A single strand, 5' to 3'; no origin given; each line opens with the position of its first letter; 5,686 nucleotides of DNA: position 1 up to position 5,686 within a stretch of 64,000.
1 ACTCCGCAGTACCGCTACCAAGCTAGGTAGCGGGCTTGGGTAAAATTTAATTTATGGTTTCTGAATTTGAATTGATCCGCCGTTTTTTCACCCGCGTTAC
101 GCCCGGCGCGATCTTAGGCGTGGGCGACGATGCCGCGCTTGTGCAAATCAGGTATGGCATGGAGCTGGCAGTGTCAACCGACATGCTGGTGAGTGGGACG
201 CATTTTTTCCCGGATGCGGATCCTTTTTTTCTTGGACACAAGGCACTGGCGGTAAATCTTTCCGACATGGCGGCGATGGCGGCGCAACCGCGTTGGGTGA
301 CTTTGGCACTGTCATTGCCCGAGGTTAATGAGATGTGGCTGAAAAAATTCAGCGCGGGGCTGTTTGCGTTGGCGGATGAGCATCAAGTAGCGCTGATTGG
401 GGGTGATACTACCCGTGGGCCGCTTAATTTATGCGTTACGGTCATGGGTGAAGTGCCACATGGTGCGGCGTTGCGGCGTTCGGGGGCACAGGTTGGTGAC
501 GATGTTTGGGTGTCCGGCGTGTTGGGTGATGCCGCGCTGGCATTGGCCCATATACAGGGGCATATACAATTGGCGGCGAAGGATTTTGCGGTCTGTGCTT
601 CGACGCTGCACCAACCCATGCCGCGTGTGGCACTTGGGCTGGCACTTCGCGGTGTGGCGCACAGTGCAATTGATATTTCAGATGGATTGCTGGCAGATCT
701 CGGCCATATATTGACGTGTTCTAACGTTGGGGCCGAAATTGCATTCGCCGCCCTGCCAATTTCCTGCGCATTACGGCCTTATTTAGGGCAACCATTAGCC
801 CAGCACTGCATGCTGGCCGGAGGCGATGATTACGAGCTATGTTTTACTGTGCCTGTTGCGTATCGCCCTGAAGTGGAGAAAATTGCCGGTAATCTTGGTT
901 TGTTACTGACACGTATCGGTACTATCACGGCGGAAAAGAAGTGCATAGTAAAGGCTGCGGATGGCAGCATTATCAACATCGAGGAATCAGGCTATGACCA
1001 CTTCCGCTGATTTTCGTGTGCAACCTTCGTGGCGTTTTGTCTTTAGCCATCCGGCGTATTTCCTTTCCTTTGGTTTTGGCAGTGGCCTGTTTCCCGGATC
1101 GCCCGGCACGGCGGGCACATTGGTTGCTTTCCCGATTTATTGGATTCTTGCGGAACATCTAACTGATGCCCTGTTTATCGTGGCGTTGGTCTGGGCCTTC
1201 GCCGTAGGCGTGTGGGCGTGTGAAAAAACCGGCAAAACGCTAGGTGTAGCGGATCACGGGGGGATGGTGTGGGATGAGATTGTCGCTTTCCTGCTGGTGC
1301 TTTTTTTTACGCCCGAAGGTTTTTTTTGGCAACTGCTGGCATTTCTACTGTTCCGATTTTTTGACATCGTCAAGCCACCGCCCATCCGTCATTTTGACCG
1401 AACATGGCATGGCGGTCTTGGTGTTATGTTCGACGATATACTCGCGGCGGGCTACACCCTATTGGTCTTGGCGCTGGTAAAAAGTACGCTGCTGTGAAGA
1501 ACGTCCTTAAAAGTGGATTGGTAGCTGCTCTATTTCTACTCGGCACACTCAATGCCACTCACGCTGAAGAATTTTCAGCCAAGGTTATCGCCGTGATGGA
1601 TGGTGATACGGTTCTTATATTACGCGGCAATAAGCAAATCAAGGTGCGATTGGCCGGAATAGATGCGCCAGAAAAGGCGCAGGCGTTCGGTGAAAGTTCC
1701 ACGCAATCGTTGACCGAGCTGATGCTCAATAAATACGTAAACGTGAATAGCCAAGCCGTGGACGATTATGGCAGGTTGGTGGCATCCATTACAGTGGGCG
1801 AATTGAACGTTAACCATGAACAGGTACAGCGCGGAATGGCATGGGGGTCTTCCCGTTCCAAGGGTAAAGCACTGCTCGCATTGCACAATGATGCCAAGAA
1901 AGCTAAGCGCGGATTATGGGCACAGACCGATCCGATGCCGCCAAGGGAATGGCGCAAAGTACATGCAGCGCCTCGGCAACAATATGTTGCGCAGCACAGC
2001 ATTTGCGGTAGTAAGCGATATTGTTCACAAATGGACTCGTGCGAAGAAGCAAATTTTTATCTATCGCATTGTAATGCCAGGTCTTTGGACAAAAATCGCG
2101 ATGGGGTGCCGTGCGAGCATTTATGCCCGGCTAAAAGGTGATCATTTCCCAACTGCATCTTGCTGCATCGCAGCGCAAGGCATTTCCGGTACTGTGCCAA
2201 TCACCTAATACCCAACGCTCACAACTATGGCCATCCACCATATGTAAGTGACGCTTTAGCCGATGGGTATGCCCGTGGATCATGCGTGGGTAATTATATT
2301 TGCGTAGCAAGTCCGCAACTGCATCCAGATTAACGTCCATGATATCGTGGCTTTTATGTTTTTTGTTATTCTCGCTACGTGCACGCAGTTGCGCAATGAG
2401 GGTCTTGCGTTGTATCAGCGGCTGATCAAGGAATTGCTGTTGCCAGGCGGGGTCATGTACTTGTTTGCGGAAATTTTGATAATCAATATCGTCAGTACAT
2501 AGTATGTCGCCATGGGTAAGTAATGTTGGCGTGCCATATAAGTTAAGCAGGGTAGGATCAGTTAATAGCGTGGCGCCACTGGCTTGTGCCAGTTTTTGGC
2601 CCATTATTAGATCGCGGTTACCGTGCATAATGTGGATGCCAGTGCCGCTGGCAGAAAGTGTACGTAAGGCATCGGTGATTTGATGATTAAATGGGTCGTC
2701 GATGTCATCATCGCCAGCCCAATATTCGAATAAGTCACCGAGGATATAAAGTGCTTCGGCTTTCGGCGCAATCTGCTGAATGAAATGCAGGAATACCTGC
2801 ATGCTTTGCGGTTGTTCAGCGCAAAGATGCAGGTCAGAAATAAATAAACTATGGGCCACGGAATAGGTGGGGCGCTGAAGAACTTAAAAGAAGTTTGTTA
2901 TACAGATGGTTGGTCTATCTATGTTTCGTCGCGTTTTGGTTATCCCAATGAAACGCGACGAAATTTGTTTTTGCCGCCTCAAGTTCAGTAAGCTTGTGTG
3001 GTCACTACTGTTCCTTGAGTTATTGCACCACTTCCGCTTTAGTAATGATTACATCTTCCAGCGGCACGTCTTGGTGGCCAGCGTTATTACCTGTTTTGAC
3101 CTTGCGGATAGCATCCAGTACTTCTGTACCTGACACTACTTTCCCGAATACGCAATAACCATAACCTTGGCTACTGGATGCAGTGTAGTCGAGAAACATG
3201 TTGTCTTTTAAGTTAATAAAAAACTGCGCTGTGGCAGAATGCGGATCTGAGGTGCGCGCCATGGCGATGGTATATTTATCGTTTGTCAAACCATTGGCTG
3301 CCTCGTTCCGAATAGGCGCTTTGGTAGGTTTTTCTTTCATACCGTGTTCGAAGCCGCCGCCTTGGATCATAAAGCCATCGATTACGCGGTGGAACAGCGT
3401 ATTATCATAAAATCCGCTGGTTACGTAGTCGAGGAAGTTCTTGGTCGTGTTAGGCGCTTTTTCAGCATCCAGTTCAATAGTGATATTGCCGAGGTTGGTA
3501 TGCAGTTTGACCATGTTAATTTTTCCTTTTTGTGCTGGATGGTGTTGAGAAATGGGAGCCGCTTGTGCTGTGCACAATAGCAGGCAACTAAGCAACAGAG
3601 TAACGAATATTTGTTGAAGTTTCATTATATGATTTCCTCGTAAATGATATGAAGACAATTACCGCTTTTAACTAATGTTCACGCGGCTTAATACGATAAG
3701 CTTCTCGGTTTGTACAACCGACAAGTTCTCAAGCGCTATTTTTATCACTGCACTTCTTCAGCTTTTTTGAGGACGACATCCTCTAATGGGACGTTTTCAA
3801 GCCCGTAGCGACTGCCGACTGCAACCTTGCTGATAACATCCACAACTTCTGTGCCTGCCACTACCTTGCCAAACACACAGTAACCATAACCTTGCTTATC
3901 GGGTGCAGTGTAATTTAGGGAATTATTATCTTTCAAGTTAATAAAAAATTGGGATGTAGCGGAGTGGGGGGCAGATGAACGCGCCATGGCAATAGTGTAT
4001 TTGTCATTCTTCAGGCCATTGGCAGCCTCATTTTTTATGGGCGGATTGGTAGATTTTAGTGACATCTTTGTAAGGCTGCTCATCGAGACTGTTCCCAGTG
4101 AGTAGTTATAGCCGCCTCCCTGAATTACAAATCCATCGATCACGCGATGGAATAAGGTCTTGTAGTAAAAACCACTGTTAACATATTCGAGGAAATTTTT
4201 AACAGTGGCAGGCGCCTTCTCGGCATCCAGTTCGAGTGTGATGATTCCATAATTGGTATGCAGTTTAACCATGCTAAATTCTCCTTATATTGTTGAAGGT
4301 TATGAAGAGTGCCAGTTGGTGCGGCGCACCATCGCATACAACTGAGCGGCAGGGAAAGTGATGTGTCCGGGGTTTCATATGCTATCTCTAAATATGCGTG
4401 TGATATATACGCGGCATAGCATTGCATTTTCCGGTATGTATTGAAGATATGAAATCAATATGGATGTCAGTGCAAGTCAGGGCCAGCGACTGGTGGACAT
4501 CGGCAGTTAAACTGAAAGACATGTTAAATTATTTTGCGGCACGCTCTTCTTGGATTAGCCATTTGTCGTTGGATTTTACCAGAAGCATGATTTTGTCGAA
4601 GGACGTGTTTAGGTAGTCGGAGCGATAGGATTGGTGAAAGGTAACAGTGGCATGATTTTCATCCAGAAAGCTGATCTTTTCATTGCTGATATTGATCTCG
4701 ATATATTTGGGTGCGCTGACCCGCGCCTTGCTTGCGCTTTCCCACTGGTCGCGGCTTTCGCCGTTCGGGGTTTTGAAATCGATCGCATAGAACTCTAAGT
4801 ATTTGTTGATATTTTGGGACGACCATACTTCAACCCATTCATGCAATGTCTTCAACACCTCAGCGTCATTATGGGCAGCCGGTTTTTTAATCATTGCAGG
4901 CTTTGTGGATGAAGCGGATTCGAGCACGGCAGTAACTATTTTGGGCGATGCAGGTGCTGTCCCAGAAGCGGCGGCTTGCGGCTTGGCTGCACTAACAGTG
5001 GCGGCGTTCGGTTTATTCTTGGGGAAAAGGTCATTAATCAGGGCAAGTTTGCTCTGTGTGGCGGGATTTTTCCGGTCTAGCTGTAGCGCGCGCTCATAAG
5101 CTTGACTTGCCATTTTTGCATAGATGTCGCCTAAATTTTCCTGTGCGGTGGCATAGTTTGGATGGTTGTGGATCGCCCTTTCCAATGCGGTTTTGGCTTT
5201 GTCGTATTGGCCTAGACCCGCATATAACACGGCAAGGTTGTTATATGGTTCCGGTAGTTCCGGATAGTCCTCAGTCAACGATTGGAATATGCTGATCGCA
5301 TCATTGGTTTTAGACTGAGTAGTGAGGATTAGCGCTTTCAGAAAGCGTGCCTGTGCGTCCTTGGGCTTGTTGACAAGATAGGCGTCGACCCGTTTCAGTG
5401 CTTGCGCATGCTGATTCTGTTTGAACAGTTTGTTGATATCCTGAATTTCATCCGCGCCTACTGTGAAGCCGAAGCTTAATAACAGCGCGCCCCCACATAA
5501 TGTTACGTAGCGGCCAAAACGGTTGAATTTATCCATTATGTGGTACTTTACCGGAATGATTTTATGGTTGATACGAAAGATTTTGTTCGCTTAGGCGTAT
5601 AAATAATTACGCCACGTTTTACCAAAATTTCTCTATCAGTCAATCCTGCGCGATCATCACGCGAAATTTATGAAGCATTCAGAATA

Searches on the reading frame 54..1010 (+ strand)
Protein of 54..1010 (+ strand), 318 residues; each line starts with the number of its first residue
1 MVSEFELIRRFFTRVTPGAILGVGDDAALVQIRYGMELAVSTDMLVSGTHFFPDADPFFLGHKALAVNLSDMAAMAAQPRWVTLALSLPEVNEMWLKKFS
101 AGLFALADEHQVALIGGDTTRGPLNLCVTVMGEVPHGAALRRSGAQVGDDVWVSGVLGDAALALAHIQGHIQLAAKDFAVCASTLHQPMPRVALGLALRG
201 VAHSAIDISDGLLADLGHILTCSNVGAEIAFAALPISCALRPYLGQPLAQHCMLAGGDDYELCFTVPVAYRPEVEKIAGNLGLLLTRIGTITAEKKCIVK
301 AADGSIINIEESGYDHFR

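Call 45: search_protein_families(library=pfam, proteins=[window:54-1010:+], max_evalue=0.001)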
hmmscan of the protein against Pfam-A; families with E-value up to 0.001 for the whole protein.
window:54-1010:+ (318 aa): 2 families
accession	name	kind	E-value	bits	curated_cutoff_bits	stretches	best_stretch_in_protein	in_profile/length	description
PF00586.29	AIRS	-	4e-29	101.7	24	1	24-134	1-112/112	AIR synthase related protein, N-terminal domain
PF02769.27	AIRS_C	-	1.3e-10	42.1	23.1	1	146-299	1-153/156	AIR synthase related protein, C-terminal domain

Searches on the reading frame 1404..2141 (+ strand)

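Call 45: search_protein_families(library=pfam, proteins=[window:1404-2141:+], max_evalue=0.001)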
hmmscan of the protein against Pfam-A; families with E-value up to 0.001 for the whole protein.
window:1404-2141:+ (245 aa): 2 families
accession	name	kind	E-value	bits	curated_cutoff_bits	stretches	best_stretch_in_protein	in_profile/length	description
PF00565.23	SNase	-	6.5e-20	72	21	1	80-174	1-107/107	Staphylococcal nuclease homologue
PF05901.16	Excalibur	-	4.2e-08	33.8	22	1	205-238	2-36/36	Excalibur calcium-binding domain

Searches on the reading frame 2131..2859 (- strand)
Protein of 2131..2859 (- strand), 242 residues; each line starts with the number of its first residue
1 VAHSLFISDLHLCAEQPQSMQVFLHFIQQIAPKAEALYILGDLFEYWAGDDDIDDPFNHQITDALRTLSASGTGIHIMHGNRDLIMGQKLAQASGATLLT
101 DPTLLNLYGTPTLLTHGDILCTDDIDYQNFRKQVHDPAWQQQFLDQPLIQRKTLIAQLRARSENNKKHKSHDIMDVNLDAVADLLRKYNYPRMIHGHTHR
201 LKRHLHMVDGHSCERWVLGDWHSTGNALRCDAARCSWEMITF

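Call 45: search_protein_families(library=pfam, proteins=[window:2131-2859:-], max_evalue=0.001)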
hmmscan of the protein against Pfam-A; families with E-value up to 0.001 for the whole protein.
window:2131-2859:- (242 aa): 2 families
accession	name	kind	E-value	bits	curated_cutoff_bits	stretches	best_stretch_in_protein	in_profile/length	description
PF00149.33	Metallophos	-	2.3e-11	44.9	21.5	1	5-200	4-190/191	Calcineurin-like phosphoesterase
PF12850.12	Metallophos_2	-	1.8e-05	25.2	27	0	5-126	4-97/154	Calcineurin-like phosphoesterase superfamily domain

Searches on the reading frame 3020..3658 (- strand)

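Call 45: search_protein_families(library=pfam, proteins=[window:3020-3658:-], max_evalue=0.001)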
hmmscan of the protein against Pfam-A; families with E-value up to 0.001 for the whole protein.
window:3020-3658:- (212 aa): 1 family
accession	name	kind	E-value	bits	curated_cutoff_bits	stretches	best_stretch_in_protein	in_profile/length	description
PF00160.26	Pro_isomerase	-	3.4e-49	167.6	21.7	1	49-210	1-159/159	Cyclophilin type peptidyl-prolyl cis-trans isomerase/CLD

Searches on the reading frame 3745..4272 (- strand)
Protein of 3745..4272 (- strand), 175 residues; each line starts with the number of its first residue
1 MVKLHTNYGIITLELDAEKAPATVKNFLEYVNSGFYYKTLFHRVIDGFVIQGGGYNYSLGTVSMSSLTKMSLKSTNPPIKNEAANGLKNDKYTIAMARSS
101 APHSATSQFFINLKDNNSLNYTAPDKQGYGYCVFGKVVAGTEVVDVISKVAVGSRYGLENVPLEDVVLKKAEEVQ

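Call 45: search_protein_families(library=pfam, proteins=[window:3745-4272:-], max_evalue=0.001)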
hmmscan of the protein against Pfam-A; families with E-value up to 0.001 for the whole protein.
window:3745-4272:- (175 aa): 1 family
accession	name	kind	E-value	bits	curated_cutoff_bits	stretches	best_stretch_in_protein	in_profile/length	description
PF00160.26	Pro_isomerase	-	1.2e-43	149.5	21.7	1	1-172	1-158/159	Cyclophilin type peptidyl-prolyl cis-trans isomerase/CLD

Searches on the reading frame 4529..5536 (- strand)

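Call 45: search_protein_families(library=pfam, proteins=[window:4529-5536:-], max_evalue=0.001)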
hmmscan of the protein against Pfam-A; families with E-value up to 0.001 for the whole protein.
window:4529-5536:- (335 aa): 18 families
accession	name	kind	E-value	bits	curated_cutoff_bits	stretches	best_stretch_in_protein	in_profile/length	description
PF24125.1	Cds6_C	-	5.9e-16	59.2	27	1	227-331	2-110/111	Cds6 C-terminal NTF2-like domain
PF13432.12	TPR_16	-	5e-15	56.1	32.7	2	101-154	3-54/65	Tetratricopeptide repeat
PF14559.12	TPR_19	-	2.4e-11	44.2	25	1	74-132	4-65/68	Tetratricopeptide repeat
PF13414.12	TPR_11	-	4.1e-11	42.8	26.8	1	108-142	7-41/42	TPR repeat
PF13428.12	TPR_14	-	5.4e-11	42.5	23.5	1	97-137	3-43/44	Tetratricopeptide repeat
PF00515.34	TPR_1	-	2.4e-10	40.2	27.8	1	97-128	3-34/34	Tetratricopeptide repeat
PF13424.12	TPR_12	-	4.2e-10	40.1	30.1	2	98-156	6-77/77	Tetratricopeptide repeat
PF13431.12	TPR_17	-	6.7e-10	38.9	24.4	1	84-115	2-33/34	Tetratricopeptide repeat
PF13181.12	TPR_8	-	8.5e-10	38.4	25.7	1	96-122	2-28/34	Tetratricopeptide repeat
PF13174.12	TPR_6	-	7.5e-09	36.1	26.3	1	101-127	6-32/33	Tetratricopeptide repeat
PF11846.14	Wzy_C_2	-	3.9e-08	33.9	28.5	1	8-134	56-185/191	Virulence factor membrane-bound polymerase, C-terminal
PF13371.12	TPR_9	-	7.5e-08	32.7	35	1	73-131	7-65/73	Tetratricopeptide repeat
PF07719.23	TPR_2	-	1.2e-07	31.8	27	1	96-128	2-34/34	Tetratricopeptide repeat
PF04733.20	Coatomer_E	-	2.9e-06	27.4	21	1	72-135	178-241/290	Coatomer epsilon subunit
PF14853.12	Fis1_TPR_C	-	9.6e-06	26.1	25.3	0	38-70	12-44/53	Fis1 C-terminal tetratricopeptide repeat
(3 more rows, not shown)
